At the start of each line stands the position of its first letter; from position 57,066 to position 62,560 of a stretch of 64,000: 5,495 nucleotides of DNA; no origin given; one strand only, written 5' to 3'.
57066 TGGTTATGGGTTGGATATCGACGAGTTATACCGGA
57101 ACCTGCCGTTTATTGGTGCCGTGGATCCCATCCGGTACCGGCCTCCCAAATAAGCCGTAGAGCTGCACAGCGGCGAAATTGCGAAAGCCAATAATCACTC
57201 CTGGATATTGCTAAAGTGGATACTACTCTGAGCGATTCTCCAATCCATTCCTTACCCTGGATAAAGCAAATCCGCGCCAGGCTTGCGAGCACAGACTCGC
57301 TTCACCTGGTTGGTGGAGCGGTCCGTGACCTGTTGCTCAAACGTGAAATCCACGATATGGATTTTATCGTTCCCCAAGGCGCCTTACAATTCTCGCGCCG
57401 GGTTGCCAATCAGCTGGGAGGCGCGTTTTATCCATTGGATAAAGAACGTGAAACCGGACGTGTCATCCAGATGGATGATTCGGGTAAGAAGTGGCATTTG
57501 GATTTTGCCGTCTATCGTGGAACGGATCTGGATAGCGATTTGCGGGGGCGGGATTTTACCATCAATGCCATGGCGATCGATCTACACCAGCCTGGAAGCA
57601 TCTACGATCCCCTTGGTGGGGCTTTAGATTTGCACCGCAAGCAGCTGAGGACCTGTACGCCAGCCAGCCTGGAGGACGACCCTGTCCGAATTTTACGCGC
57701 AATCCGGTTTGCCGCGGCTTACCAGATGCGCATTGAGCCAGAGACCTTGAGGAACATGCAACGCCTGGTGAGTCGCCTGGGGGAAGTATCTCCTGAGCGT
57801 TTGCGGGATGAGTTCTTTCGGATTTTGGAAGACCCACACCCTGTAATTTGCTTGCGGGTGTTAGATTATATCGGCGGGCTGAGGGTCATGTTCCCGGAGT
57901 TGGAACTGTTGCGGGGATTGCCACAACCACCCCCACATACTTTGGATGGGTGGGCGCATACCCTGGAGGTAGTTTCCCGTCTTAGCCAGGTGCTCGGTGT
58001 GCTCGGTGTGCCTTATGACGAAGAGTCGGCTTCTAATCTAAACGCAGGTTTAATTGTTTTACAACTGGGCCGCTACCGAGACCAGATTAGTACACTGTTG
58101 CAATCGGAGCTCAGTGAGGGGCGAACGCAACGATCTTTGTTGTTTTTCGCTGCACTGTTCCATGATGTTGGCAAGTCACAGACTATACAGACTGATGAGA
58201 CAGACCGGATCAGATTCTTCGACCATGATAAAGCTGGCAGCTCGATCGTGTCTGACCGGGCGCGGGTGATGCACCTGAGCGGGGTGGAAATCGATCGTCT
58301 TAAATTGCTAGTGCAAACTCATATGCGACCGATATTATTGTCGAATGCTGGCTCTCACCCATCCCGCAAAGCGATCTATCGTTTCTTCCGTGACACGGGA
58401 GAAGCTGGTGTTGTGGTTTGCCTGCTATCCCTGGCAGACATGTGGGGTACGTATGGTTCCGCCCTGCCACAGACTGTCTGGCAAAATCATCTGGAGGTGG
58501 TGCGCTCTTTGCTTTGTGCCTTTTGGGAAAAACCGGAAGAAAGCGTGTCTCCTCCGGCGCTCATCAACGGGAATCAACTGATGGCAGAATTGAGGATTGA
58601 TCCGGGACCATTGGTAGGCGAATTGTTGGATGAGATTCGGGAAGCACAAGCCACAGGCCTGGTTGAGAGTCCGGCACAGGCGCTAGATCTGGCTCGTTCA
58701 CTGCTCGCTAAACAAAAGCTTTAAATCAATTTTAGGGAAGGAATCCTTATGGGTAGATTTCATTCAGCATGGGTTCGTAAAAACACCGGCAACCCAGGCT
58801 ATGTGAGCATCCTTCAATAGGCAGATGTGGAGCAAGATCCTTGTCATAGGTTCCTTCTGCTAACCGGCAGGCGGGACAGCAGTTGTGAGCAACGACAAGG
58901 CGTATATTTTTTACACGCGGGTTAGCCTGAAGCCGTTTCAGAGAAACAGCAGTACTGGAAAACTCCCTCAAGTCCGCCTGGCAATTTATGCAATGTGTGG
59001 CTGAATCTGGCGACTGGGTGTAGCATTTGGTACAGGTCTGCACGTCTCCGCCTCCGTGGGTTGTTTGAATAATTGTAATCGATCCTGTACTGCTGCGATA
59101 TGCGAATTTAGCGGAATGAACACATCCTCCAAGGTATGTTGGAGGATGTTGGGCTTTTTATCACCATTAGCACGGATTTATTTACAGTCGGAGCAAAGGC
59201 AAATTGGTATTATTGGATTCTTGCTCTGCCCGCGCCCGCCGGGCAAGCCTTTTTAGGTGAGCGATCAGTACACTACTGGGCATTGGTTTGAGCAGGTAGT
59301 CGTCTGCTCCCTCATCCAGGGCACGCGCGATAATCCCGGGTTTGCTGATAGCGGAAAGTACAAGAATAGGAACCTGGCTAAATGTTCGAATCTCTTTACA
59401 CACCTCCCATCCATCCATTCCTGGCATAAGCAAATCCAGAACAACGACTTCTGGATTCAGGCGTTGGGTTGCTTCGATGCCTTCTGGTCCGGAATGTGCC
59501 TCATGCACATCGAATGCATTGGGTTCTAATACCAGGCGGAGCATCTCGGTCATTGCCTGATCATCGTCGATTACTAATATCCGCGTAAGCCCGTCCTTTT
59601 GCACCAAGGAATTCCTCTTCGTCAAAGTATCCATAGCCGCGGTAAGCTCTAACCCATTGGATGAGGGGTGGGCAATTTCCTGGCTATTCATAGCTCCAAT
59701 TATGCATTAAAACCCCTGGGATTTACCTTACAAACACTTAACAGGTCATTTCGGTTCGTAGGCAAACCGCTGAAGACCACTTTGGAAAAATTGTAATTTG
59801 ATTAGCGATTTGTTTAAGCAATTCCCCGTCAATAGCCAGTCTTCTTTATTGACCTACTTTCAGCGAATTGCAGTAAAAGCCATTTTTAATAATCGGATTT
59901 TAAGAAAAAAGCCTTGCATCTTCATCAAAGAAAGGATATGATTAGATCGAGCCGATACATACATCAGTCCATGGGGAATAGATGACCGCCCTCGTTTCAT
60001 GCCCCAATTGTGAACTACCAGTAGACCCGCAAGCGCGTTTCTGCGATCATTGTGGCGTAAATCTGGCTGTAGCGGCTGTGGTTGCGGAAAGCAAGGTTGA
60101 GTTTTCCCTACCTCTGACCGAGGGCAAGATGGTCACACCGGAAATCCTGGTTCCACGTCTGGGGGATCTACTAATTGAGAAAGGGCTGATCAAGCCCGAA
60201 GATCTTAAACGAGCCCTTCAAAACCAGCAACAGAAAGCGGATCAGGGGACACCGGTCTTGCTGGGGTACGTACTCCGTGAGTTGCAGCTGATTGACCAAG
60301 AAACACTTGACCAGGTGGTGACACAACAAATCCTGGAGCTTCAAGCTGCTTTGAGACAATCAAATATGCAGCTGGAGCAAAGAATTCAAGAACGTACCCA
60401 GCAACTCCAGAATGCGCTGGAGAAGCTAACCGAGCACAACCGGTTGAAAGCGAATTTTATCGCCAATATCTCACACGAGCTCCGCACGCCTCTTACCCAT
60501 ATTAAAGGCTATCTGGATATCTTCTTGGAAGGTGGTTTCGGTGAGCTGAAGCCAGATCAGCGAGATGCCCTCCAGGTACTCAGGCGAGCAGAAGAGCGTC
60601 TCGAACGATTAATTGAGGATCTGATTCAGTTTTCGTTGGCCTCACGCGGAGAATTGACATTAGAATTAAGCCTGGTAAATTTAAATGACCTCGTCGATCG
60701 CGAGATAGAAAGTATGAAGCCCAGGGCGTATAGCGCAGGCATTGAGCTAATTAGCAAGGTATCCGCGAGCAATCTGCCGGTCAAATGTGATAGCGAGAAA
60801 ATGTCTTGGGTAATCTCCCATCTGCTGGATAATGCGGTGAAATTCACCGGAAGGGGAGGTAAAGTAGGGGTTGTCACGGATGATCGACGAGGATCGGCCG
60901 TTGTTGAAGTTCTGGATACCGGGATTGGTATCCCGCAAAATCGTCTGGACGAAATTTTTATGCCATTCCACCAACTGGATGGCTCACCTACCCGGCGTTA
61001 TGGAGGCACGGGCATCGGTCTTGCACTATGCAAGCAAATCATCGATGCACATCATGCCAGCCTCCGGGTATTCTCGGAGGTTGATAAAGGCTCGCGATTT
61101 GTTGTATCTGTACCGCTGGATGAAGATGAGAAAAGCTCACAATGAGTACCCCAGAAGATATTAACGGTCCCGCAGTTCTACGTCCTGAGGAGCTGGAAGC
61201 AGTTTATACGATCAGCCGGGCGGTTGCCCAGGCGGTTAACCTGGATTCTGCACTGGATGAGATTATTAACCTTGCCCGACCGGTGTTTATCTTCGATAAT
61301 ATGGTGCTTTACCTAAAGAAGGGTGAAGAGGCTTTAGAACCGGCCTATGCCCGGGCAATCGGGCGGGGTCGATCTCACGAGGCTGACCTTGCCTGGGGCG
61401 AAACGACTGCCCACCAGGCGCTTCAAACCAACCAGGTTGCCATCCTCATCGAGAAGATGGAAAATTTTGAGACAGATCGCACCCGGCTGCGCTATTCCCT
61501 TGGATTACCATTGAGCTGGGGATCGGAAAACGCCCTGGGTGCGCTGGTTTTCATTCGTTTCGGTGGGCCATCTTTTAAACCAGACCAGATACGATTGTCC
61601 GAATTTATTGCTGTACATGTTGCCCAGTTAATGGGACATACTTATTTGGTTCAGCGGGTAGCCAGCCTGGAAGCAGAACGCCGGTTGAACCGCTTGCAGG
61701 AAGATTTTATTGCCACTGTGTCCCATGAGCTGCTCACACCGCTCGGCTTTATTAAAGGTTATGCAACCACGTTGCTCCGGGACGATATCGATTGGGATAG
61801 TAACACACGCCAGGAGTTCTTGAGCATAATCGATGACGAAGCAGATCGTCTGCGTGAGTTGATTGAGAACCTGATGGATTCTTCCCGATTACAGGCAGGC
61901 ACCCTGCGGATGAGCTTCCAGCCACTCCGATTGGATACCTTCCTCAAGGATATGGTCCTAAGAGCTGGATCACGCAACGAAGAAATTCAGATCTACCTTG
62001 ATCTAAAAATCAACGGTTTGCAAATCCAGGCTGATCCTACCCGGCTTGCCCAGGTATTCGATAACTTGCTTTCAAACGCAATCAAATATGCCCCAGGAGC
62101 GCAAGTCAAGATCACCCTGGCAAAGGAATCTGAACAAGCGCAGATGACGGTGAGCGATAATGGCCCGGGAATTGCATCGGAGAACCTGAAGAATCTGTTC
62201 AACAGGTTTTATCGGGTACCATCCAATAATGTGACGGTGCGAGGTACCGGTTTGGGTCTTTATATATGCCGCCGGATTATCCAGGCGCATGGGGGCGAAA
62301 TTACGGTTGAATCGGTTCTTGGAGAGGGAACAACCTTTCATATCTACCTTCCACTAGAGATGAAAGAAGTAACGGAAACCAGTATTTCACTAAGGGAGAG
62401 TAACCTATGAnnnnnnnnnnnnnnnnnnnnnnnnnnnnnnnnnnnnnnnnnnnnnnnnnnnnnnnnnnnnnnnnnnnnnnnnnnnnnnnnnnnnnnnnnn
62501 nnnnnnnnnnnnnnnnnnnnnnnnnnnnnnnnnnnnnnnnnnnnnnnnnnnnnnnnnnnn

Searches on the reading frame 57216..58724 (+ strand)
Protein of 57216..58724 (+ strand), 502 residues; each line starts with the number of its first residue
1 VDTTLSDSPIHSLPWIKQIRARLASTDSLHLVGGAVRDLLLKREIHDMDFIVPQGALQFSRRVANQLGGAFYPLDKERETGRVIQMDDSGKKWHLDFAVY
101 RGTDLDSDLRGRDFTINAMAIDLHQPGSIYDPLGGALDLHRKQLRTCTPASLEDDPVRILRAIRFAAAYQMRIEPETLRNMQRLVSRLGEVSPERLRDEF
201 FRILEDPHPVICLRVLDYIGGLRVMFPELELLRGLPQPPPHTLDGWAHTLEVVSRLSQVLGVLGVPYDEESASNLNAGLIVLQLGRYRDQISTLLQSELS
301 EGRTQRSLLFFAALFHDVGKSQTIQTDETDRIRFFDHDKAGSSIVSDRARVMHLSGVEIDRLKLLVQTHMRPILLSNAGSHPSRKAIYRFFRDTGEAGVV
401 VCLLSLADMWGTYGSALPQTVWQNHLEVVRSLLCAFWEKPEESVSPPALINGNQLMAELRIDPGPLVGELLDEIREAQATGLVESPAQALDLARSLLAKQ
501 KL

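Call 52: search_protein_families(library=pfam, proteins=[window:57216-58724:+], max_evalue=0.0001)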
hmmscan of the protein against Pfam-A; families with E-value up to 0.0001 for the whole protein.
window:57216-58724:+ (502 aa): 4 families
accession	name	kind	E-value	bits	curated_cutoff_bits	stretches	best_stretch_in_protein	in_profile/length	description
PF01743.26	PolyA_pol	-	1.3e-17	64.7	23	1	30-145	2-126/126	Poly A polymerase head domain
PF12627.12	PolyA_pol_RNAbd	-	2.7e-14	53.1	22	1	171-230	2-61/64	Probable RNA and SrmB- binding site of polymerase A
PF01966.28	HD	-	2.2e-06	28.4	22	1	298-376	18-92/116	HD domain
PF13735.12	tRNA_NucTran2_2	-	1.6e-05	25.4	27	1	450-490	105-145/149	tRNA nucleotidyltransferase domain 2 putative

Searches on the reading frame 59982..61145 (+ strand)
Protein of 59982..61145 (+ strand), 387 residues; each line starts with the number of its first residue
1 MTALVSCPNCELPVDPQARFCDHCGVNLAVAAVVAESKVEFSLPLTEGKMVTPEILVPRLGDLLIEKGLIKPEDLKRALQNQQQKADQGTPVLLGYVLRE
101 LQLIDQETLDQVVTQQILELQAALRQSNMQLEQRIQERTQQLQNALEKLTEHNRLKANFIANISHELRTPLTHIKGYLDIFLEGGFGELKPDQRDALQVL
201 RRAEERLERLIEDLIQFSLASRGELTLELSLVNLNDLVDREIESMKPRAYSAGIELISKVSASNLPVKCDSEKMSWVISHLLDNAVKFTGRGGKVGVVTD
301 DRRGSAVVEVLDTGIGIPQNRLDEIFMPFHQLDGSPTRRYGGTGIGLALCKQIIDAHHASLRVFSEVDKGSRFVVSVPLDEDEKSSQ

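Call 52: search_protein_families(library=pfam, proteins=[window:59982-61145:+], max_evalue=0.0001)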
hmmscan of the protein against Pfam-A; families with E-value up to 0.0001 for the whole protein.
window:59982-61145:+ (387 aa): 4 families
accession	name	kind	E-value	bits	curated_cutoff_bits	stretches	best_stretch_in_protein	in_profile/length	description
PF02518.31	HATPase_c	-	4.7e-25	88.6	26.4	1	270-380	2-110/111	Histidine kinase-, DNA gyrase B-, and HSP90-like ATPase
PF00512.31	HisKA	-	2.3e-18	66.5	26.9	1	156-218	2-61/66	His Kinase A (phospho-acceptor) domain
PF13248.11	Zn_ribbon_3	-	2.1e-06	27.4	27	1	5-28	3-26/26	zinc-ribbon domain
PF12773.13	DZR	-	4.8e-05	23.9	27.3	1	6-25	26-45/45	Double zinc ribbon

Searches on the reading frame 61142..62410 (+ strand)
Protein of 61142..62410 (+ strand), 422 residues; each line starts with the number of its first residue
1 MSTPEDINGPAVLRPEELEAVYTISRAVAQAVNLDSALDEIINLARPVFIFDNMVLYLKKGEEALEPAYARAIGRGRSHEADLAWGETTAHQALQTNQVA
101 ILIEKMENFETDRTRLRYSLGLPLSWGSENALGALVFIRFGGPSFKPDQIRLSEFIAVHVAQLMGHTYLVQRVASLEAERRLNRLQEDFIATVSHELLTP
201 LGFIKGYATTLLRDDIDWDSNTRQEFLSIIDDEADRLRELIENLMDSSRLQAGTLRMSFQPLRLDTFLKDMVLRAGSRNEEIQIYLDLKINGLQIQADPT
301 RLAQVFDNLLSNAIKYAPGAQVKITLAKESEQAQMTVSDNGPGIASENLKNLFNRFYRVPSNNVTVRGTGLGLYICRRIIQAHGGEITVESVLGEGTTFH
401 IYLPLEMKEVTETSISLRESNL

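Call 52: search_protein_families(library=pfam, proteins=[window:61142-62410:+], max_evalue=0.0001)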
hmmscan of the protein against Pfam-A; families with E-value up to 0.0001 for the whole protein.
window:61142-62410:+ (422 aa): 3 families
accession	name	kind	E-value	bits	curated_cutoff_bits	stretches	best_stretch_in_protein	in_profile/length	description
PF02518.31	HATPase_c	-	4.9e-34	117.5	26.4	1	298-406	2-110/111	Histidine kinase-, DNA gyrase B-, and HSP90-like ATPase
PF00512.31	HisKA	-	4.7e-17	62.2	26.9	1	186-253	2-66/66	His Kinase A (phospho-acceptor) domain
PF01590.32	GAF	-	2.1e-06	28.7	22.4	1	33-162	1-131/133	GAF domain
